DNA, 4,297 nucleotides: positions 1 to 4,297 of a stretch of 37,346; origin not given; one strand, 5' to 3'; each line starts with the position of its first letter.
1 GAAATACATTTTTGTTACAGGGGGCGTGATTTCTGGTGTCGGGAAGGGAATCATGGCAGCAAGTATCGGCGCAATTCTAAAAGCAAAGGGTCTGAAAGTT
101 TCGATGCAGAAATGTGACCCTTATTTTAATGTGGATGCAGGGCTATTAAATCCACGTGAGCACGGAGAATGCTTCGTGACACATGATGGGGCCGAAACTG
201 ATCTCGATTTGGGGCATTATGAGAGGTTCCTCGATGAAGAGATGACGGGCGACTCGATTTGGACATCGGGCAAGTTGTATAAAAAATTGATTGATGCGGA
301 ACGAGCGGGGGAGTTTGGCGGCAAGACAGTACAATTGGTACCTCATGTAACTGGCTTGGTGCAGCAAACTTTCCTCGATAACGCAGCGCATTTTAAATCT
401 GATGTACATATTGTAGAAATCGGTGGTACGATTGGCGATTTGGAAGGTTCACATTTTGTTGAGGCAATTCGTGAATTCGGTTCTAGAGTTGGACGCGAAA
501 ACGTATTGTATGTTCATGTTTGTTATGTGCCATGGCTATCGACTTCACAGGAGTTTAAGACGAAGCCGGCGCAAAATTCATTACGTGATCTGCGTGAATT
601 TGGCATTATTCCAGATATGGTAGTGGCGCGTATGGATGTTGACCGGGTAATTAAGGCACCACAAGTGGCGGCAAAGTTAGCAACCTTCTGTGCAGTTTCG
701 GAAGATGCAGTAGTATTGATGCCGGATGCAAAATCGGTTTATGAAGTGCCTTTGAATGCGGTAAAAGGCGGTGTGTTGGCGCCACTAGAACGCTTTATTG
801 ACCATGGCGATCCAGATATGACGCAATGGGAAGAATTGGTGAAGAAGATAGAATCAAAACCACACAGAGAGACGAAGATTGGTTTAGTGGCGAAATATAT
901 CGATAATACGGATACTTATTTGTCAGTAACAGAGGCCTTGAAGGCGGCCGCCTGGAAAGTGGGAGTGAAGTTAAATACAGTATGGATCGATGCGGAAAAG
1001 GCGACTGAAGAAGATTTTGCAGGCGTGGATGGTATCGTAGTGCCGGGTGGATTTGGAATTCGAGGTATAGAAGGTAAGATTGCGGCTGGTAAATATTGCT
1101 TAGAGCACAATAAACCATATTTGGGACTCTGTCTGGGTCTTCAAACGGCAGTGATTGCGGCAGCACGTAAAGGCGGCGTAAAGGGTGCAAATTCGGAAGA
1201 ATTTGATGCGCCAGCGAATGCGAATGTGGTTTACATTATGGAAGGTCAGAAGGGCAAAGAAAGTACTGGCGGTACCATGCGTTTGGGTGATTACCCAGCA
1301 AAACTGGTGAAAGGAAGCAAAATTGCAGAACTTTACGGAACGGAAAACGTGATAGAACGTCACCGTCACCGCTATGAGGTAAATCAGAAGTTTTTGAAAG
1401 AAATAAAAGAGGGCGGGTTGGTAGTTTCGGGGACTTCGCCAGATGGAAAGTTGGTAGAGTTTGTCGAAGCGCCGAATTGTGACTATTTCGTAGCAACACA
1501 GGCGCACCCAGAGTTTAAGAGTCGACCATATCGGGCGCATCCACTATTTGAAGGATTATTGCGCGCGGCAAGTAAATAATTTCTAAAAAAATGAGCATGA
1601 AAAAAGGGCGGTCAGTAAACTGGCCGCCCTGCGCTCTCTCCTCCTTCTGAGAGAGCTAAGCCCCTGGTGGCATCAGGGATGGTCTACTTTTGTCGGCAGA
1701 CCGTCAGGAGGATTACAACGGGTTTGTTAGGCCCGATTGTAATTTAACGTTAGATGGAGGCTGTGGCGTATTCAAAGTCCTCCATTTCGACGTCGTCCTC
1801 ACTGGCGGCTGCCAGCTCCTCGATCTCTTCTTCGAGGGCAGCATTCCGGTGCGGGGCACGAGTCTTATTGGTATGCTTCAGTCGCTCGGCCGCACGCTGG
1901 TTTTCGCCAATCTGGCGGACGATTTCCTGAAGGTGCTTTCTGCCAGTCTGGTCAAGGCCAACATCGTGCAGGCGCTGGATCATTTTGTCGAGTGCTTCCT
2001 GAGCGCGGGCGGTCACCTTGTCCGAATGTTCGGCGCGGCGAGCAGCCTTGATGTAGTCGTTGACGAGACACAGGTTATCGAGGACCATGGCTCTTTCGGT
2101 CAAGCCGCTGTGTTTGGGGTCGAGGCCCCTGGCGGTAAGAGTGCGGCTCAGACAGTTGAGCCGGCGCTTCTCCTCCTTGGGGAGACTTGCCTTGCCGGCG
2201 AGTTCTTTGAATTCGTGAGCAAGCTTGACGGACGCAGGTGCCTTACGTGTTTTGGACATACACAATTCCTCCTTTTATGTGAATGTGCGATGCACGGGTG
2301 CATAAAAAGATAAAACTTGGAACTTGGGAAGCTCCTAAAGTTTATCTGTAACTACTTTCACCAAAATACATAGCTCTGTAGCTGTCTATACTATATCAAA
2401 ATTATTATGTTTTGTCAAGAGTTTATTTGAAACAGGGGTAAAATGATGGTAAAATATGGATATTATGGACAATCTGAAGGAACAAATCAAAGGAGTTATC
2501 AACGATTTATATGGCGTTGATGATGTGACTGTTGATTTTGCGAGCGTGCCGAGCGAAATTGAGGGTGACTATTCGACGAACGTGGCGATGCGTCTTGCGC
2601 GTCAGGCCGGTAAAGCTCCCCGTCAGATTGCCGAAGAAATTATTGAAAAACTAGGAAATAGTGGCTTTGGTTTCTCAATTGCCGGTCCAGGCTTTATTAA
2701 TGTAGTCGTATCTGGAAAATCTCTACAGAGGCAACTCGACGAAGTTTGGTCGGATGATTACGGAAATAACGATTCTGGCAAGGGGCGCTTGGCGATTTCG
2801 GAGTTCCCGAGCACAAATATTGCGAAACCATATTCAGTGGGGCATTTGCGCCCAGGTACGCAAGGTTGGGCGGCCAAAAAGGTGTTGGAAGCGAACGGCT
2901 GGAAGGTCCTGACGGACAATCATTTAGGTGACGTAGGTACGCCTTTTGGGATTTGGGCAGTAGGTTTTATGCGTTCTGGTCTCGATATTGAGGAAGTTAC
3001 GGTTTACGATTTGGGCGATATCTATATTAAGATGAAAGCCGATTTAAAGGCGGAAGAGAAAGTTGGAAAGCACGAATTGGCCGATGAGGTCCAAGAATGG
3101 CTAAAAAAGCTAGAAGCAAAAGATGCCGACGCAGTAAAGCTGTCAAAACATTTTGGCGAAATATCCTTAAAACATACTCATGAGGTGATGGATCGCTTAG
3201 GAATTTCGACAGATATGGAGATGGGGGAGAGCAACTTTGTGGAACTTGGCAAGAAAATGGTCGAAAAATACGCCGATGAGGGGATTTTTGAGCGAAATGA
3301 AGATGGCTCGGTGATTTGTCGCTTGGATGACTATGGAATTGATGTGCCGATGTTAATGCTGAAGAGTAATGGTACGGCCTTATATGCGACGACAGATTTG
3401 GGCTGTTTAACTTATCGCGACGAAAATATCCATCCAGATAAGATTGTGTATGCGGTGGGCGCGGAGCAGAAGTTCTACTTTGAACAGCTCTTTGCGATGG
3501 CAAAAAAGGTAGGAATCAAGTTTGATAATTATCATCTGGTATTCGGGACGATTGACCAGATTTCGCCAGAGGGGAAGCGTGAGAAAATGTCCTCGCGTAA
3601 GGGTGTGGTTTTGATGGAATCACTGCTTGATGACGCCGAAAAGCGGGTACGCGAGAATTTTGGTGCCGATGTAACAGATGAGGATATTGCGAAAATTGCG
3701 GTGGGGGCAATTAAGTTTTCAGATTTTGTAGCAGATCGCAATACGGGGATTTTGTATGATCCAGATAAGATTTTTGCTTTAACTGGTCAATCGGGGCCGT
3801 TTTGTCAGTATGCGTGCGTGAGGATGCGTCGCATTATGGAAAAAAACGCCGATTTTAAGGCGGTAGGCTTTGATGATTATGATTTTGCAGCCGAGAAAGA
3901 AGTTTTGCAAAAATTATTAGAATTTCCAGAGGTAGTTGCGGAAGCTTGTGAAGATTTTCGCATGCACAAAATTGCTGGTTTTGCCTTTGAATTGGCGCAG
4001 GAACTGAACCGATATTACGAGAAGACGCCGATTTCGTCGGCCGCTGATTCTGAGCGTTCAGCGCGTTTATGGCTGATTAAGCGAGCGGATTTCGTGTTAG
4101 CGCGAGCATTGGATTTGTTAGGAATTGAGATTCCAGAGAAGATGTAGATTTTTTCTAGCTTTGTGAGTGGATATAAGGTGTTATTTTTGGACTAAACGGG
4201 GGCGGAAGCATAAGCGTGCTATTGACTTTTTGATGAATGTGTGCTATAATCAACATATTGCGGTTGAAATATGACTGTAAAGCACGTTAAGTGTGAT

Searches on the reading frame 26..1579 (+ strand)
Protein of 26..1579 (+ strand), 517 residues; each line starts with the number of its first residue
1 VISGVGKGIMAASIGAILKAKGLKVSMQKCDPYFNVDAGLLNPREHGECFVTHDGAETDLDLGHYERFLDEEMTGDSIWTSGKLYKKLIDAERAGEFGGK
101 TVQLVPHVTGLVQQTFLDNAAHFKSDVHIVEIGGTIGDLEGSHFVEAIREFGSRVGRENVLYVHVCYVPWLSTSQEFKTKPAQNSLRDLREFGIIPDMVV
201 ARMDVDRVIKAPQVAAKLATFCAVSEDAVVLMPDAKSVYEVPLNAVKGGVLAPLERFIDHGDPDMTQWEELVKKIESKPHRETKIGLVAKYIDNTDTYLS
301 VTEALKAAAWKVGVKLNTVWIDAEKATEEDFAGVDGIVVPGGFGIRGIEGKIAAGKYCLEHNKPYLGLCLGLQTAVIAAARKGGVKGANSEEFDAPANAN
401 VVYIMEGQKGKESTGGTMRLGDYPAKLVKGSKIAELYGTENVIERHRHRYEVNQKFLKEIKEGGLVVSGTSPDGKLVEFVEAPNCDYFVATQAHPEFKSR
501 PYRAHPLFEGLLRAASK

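Call 19: search_protein_families(library=pfam, proteins=[window:26-1579:+], max_evalue=0.001)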
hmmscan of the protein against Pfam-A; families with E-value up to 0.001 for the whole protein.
window:26-1579:+ (517 aa): 4 families
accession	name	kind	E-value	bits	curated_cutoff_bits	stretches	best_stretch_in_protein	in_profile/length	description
PF06418.20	CTP_synth_N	-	1.4e-95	320.1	26.1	1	2-250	10-255/265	CTP synthase N-terminus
PF00117.34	GATase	-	3.1e-36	125.3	22.8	1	296-513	4-189/190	Glutamine amidotransferase class-I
PF01656.29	CbiA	-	1.4e-06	28.7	25.4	1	3-307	8-98/125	CobQ/CobB/MinD/ParA nucleotide binding domain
PF07722.19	Peptidase_C26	-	1.9e-06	28.2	20.5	1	356-496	99-219/219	Peptidase C26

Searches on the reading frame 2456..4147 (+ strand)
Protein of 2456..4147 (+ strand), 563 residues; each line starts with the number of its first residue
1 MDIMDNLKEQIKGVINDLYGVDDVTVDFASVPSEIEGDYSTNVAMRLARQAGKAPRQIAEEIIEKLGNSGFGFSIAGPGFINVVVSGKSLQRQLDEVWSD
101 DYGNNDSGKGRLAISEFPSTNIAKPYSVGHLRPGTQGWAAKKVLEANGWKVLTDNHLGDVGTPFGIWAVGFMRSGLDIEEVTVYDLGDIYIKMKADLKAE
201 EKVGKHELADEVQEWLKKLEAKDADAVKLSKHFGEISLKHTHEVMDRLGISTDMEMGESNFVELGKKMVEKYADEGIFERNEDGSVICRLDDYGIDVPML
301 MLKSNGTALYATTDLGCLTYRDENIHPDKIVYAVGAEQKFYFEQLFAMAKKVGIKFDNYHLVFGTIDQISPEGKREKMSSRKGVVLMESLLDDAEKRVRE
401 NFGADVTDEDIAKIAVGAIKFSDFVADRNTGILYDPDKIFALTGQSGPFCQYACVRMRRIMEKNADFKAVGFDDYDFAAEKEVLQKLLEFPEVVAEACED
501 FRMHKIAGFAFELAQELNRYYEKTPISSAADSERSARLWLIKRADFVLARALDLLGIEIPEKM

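Call 19: search_protein_families(library=pfam, proteins=[window:2456-4147:+], max_evalue=0.001)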
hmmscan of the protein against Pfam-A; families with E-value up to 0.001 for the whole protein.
window:2456-4147:+ (563 aa): 3 families
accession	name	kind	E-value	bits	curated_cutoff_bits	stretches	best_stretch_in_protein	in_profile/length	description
PF00750.26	tRNA-synt_1d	-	3.6e-55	187.8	23.3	1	106-431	15-344/349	tRNA synthetases class I (R), catalytic domain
PF05746.21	DALR_1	-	3.1e-26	92.2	22.3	1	451-563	2-117/117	DALR anticodon binding domain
PF03485.21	Arg_tRNA_synt_N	-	6.4e-19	68.8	21.5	1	6-84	2-84/85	Arginyl tRNA synthetase N terminal domain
